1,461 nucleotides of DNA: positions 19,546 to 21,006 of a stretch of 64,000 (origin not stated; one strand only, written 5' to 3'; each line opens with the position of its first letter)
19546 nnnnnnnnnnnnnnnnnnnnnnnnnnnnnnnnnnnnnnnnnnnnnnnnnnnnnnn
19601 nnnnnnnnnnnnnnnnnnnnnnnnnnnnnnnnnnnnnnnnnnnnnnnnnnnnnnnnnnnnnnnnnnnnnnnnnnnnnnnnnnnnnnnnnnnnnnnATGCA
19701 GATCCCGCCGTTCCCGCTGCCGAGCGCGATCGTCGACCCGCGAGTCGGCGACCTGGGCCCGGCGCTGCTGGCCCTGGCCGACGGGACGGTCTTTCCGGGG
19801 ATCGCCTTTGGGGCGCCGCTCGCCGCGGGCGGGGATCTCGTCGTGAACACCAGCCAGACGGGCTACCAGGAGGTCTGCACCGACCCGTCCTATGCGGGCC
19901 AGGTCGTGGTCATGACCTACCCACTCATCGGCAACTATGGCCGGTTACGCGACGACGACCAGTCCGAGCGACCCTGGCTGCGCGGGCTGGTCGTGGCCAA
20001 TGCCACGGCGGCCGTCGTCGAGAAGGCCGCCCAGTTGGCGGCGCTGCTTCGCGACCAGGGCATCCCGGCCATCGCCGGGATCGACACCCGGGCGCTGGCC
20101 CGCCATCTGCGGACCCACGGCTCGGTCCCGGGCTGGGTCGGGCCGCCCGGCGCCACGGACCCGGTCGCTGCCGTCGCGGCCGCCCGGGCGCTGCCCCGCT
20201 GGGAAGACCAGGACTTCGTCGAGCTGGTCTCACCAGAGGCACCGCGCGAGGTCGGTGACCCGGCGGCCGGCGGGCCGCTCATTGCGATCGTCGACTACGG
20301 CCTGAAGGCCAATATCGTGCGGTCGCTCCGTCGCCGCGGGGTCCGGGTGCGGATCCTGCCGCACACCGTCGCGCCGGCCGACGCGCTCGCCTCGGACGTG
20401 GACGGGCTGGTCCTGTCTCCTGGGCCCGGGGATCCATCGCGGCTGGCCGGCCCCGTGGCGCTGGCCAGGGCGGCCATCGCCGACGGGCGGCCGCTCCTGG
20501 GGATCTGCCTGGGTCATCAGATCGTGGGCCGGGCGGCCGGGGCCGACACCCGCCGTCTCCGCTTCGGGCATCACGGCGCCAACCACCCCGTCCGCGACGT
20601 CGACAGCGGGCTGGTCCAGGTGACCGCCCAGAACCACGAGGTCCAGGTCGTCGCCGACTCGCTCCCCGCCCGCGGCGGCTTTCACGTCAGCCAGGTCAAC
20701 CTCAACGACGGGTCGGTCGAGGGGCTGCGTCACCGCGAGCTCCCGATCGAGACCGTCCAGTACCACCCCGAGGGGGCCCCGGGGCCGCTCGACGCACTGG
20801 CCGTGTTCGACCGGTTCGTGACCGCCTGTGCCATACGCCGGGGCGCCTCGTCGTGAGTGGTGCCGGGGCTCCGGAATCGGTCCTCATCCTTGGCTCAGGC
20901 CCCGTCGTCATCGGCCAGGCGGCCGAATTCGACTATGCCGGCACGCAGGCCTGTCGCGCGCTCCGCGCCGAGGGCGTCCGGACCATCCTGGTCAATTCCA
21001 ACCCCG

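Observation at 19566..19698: PyrR-box-like tandem hairpins and a coupled leader ORF upstream of carAB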

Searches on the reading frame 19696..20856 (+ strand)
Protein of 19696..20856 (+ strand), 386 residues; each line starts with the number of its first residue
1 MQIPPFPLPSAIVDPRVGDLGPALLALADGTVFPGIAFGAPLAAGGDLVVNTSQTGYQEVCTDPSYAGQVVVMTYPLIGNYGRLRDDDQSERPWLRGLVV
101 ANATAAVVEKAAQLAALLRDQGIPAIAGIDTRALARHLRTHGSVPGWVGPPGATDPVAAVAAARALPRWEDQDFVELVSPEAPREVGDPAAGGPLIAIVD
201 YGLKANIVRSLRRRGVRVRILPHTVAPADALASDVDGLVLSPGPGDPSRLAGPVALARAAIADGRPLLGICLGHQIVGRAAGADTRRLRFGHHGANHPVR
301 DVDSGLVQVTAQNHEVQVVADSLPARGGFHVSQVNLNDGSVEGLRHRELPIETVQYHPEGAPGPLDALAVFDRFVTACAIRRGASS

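Call 8: search_protein_families(library=pfam, proteins=[window:19696-20856:+])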
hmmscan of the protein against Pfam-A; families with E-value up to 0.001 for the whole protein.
window:19696-20856:+ (386 aa): 3 families
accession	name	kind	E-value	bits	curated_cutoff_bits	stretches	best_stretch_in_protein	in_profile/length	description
PF00117.34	GATase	-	2.8e-42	145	22.8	1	198-375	2-188/190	Glutamine amidotransferase class-I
PF00988.28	CPSase_sm_chain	-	9.4e-41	139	27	1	25-146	1-124/126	Carbamoyl-phosphate synthase small chain, CPSase domain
PF07722.19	Peptidase_C26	-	1e-08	35.7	20.5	1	245-348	86-206/219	Peptidase C26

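Call 9: find_encoding_contigs(protein=window:19696-20856:+, flank=10000, max_places=6)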
Protein window:19696-20856:+ (386 aa): no gene with exactly this product is on record in the collection.

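Call 10: find_related_loci(query=window:19696-20856:+, collection=genome_contigs, flank=4000)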
Query window:19696-20856:+ (386 aa) in genome_contigs; peptide patterns used: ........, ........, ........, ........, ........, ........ (x = any residue, [..] = any of these).
599 stretches matched a pattern (row limit reached: there are more); 598 encode a relative of the query (tblastn E <= 1e-3); the best 80 are kept; 80 distinct loci.
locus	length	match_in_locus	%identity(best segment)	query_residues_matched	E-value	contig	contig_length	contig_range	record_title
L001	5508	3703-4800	83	10-375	0e+0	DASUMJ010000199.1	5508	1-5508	MAG TPA_asm: Candidatus Limnocylindrales bacterium isolate SMAG_U1568 k141_1524181, whole genome shotgun sequence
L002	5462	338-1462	80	4-378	0e+0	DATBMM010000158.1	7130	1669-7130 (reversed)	MAG TPA_asm: Candidatus Limnocylindrales bacterium isolate SMAG_U3998 k141_3974675, whole genome shotgun sequence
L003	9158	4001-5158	74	1-386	0e+0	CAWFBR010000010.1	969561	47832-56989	MAG: uncultured Chloroflexia bacterium isolate MFD02416.bin.1.333 genome assembly, contig: contig_6158, whole genome sho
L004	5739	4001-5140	79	3-382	0e+0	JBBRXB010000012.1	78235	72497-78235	MAG: Candidatus Limnocylindrales bacterium isolate La4_metabat2.136 La4_metabat2.136_K_2418739_L_78235_cov_30.9372, whol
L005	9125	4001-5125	79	4-378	0e+0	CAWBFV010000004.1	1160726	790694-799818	MAG: uncultured Chloroflexia bacterium isolate MFD09212.bin.2.194 genome assembly, contig: contig_2320, whole genome sho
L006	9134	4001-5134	78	4-384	0e+0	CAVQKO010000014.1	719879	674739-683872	MAG: uncultured Chloroflexia bacterium isolate MFD02416.bin.1.313 genome assembly, contig: contig_7631, whole genome sho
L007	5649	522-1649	74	1-376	0e+0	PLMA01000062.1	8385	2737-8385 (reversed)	MAG: Chloroflexi bacterium isolate fen_1076 73.20120800_E3S.35_contig_924, whole genome shotgun sequence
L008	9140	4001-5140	76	4-384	0e+0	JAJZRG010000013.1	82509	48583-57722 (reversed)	MAG: Chloroflexi bacterium isolate SKS1.bin7 NODE_429_length_82509_cov_4.619152, whole genome shotgun sequence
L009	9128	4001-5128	76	3-378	0e+0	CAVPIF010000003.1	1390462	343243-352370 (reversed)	MAG: uncultured Chloroflexia bacterium isolate MFD09964.bin.2.142 genome assembly, contig: contig_911, whole genome shot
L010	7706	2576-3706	76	1-377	9e-180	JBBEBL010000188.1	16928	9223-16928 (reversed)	MAG: Chloroflexota bacterium isolate LejiaF_70_36 Lejia_F_4874_length_16928_cov_20, whole genome shotgun sequence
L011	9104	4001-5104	70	5-374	4e-164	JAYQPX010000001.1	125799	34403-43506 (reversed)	MAG: Chloroflexota bacterium isolate SD3112_S42.metabat_2.016 NODE_42_length_125799_cov_6.23702, whole genome shotgun se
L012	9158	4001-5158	75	1-386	0e+0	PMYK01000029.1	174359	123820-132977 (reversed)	MAG: Chloroflexi bacterium isolate fen_1029 73.20110800_E2D.56_contig_394, whole genome shotgun sequence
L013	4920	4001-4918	79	4-309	9e-146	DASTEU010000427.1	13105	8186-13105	MAG TPA_asm: Candidatus Limnocylindrales bacterium isolate SMAG_U855 k141_575230, whole genome shotgun sequence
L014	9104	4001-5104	54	23-375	4e-109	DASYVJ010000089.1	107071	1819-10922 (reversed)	MAG TPA_asm: Candidatus Dormiibacterota bacterium isolate SMAG_U6251 k141_258882, whole genome shotgun sequence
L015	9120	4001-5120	71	3-375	1e-102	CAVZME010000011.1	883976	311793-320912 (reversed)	MAG: uncultured Chloroflexia bacterium isolate MFD02159.bin.2.67 genome assembly, contig: contig_7212, whole genome shot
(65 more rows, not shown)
